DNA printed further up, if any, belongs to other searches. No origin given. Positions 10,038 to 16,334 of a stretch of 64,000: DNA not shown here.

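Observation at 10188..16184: GH94 phosphorylase-type domain fused to a ~750-residue polytopic membrane block and an N-terminal extracytoplasmic domain, with no visible glycosyltransferase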

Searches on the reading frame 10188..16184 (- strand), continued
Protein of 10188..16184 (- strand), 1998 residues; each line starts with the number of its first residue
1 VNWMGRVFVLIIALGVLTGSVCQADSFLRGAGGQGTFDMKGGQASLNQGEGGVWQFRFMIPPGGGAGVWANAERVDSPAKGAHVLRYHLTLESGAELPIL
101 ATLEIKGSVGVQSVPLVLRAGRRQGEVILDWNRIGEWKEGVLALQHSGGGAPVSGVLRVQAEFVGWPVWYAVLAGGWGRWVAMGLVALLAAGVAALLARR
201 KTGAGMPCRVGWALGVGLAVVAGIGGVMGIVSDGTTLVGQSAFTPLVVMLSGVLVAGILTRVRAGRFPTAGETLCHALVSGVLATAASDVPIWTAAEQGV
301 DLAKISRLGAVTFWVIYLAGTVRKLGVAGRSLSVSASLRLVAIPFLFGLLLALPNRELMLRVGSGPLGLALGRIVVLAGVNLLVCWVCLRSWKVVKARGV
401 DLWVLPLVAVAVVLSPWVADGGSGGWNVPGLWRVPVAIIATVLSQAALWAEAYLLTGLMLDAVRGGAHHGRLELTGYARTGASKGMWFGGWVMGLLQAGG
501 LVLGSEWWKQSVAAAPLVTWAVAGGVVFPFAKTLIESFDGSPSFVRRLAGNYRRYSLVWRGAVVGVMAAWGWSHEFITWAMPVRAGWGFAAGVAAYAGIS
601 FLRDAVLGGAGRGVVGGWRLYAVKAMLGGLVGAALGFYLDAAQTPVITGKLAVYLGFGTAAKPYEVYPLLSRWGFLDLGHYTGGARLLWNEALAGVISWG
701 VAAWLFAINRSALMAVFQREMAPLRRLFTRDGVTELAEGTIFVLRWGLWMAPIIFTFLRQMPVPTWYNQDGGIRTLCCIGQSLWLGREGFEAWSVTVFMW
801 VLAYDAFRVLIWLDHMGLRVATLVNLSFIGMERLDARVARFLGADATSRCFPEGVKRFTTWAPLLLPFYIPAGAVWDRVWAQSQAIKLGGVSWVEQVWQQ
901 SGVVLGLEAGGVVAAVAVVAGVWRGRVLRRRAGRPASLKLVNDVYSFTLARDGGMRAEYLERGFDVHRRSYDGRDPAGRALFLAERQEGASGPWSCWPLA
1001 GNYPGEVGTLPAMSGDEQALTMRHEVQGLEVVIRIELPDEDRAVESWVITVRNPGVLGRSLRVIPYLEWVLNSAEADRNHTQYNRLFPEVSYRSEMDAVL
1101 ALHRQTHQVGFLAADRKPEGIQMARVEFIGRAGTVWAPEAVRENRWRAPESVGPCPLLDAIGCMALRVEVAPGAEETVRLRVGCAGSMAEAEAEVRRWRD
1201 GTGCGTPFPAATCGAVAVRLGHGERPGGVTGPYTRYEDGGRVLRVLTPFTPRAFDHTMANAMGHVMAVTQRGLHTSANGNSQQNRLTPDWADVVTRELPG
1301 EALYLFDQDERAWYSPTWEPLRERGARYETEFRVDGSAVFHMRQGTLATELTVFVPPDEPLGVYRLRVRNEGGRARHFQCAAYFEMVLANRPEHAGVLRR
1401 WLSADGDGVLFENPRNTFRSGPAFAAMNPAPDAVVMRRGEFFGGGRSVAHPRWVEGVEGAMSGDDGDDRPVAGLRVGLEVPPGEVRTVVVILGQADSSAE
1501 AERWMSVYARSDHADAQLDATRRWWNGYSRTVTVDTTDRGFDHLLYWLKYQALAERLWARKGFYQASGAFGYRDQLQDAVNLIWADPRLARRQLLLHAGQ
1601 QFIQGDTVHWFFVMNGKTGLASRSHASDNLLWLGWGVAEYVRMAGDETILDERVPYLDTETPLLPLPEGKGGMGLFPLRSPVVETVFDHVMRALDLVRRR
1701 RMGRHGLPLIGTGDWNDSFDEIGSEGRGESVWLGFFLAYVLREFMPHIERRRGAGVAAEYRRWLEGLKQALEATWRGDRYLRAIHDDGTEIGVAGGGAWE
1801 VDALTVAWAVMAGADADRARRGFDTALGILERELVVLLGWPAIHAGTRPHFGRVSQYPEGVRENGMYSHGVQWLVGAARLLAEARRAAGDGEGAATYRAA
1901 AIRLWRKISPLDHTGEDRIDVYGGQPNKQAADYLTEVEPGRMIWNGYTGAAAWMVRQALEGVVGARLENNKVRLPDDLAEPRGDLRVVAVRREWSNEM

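Call 20: list_cluster_members(proteins=[P0001, P0012, P0018, P0011])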
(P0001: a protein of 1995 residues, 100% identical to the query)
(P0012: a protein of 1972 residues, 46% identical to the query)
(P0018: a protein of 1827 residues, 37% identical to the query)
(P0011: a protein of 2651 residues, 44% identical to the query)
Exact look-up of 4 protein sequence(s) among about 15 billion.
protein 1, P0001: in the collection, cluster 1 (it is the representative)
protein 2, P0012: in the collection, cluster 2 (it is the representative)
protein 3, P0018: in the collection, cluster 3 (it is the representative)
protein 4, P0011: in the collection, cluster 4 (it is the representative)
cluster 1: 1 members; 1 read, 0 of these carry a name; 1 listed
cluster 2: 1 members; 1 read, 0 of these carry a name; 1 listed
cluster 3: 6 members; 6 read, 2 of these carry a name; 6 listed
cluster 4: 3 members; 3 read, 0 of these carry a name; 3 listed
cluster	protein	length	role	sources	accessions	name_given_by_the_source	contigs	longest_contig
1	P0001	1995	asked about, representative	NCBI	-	-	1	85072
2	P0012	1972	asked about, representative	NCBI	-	-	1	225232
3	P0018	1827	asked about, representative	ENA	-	-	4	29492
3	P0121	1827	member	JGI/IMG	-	cyclic beta-1,2-glucan synthetase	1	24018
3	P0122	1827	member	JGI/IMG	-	cyclic beta-1,2-glucan synthetase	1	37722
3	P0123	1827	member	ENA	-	-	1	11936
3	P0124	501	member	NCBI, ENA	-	-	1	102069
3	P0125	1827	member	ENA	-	-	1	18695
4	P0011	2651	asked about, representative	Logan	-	-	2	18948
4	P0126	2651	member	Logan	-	-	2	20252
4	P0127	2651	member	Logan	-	-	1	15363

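Call 23: find_encoding_contigs(protein=P0012, flank=10000, max_places=2)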
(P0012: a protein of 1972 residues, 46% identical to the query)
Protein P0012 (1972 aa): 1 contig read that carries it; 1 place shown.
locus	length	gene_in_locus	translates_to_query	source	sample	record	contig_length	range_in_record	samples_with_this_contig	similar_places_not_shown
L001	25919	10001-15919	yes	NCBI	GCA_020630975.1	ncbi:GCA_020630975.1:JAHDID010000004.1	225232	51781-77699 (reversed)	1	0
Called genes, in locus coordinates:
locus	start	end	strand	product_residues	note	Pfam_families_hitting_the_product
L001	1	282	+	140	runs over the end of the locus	PF02472:ExbD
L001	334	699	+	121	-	PF02472:ExbD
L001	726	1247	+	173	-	-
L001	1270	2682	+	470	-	PF13709:DUF4159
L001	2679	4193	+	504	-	PF07719:TPR_2 (faint), PF12895:ANAPC3 (faint), PF13174:TPR_6 (faint), PF13181:TPR_8 (faint), PF13424:TPR_12 (faint), PF13428:TPR_14 (faint), PF13432:TPR_16 (faint), PF00515:TPR_1 (faint), +3 more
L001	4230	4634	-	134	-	-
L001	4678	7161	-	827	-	PF07626:PSD3, PF07637:PSD5, PF07631:PSD4, PF07627:PSCyt3, PF07624:PSD2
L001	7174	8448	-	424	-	PF07586:HXXSHH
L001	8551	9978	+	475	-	PF00884:Sulfatase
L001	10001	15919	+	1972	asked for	PF06165:GH94_b-supersand, PF17167:Glyco_hydro_94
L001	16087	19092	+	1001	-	-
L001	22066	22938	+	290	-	PF17963:Big_9 (faint), PF26745:SPM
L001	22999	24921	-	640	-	PF00144:Beta-lactamase, PF03629:SASA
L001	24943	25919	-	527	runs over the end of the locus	PF10091:Glycoamylase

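Call 34: find_encoding_contigs(protein=P0008, flank=10000, max_places=1)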
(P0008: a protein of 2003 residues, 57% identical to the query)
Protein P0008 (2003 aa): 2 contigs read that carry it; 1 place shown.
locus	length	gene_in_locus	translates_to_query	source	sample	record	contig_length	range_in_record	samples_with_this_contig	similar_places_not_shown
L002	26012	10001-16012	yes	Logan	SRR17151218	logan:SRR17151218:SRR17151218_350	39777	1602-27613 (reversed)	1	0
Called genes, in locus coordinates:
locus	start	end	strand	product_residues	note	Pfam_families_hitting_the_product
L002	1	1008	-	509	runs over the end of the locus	PF00364:Biotin_lipoyl, PF25997:BSH_YhbJ (faint), PF00364:Biotin_lipoyl, PF02817:E3_binding, PF00198:2-oxoacid_dh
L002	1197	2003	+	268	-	PF08220:HTH_DeoR, PF00455:DeoRC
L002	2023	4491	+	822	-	PF00676:E1_dh, PF02779:Transket_pyr, PF02780:Transketolase_C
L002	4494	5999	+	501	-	PF00370:FGGY_N, PF02782:FGGY_C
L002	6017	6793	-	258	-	-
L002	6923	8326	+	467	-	PF00884:Sulfatase, PF16347:SGSH_C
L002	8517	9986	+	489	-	PF00884:Sulfatase, PF01663:Phosphodiest (faint), PF16347:SGSH_C (weak)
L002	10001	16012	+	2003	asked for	PF06165:GH94_b-supersand, PF17167:Glyco_hydro_94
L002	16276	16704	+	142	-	-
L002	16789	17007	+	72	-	PF01402:RHH_1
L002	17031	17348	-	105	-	-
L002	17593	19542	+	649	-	-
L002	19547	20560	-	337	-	PF01207:Dus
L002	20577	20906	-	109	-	-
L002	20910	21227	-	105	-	-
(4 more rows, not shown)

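Call 35: find_encoding_contigs(protein=P0015, flank=10000, max_places=1)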
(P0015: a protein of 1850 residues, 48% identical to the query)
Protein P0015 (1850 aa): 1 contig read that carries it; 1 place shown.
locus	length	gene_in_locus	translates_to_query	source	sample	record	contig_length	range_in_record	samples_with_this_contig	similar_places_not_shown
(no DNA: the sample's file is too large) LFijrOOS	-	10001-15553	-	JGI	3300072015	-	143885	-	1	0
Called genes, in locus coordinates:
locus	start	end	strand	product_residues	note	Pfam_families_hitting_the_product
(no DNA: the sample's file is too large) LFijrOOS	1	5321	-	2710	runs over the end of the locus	PF13385:Laminin_G_3, PF07589:PEP_exosort_dom (faint)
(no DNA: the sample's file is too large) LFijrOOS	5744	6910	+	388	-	PF00532:Peripla_BP_1 (weak), PF13377:Peripla_BP_3, PF00165:HTH_AraC (faint), PF12833:HTH_18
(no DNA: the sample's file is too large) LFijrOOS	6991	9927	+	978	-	PF18582:HZS_alpha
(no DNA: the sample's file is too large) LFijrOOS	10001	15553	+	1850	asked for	PF06165:GH94_b-supersand, PF17167:Glyco_hydro_94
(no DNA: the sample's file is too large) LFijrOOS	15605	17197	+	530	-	PF00884:Sulfatase, PF01663:Phosphodiest (faint), PF16347:SGSH_C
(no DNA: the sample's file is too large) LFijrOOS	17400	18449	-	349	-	PF04055:Radical_SAM, PF13353:Fer4_12 (weak), PF13186:SPASM (weak)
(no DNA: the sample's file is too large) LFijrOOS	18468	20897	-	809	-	-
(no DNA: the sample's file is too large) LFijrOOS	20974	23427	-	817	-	-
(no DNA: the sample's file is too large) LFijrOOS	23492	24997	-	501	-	-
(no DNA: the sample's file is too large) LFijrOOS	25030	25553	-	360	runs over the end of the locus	-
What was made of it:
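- Tried and rejected: A sulfatase gene is adjacent in the first three loci I looked at (calls 23, 34, 35), which suggested an OpgB-like link.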

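Call 36: find_encoding_contigs(protein=P0018, flank=10000, max_places=1)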
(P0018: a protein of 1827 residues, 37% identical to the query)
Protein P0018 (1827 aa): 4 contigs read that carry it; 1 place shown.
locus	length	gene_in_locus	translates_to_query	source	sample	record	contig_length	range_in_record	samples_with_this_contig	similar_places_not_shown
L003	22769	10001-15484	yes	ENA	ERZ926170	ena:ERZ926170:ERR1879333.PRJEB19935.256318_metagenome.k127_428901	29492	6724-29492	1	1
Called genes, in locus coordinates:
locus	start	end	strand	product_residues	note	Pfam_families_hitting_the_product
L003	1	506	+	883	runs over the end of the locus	PF00133:tRNA-synt_1, PF09334:tRNA-synt_1g (weak), PF13603:tRNA-synt_1_2 (weak), PF09334:tRNA-synt_1g (weak), PF08264:Anticodon_1, PF10458:Val_tRNA-synt_C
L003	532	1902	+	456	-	PF21337:Peptidase_M17_N_1, PF00883:Peptidase_M17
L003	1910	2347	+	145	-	PF13279:4HBT_2, PF03061:4HBT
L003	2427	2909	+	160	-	-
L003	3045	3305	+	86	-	PF26954:ACT_12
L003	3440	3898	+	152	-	-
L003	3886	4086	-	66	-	PF03884:YacG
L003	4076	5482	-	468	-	PF10150:RNase_E_G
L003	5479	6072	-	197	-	PF02545:Maf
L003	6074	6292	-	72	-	PF01176:eIF-1a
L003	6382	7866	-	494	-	PF10423:AMNp_N, PF01048:PNP_UDP_1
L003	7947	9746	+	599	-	PF03193:RsgA_GTPase (faint), PF13191:AAA_16 (faint), PF13555:AAA_29 (faint), PF00005:ABC_tran, PF00006:ATP-synt_ab (faint), PF02463:SMC_N (faint), PF00005:ABC_tran, PF16326:ABC_tran_CTD, +3 more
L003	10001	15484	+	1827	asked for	PF06165:GH94_b-supersand, PF17167:Glyco_hydro_94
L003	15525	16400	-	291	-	PF00483:NTP_transferase, PF12804:NTP_transf_3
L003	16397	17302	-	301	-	PF01370:Epimerase, PF04321:RmlD_sub_bind, PF01073:3Beta_HSD (weak), PF02719:Polysacc_synt_2, PF07993:NAD_binding_4 (weak), PF16363:GDP_Man_Dehyd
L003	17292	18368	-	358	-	PF01073:3Beta_HSD, PF01370:Epimerase, PF02719:Polysacc_synt_2, PF04321:RmlD_sub_bind, PF16363:GDP_Man_Dehyd, PF07993:NAD_binding_4 (weak)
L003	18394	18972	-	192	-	PF00908:dTDP_sugar_isom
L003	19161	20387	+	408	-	PF00155:Aminotran_1_2, PF00266:Aminotran_5 (faint), PF01041:DegT_DnrJ_EryC1, PF01053:Cys_Met_Meta_PP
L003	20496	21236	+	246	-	PF02463:SMC_N (weak), PF00005:ABC_tran, PF13304:AAA_21 (faint)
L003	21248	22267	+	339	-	PF02653:BPD_transp_2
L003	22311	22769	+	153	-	?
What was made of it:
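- One locus (L003) sits next to rmlABCD genes, which consume glucose-1-phosphate (call 36).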

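Call 79: find_encoding_contigs(protein=P0001, flank=10000, max_places=2)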
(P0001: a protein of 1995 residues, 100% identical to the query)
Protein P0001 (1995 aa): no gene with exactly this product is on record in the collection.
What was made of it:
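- Tried and rejected: Exact look-up of the window protein's contig: not on record (call 79).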
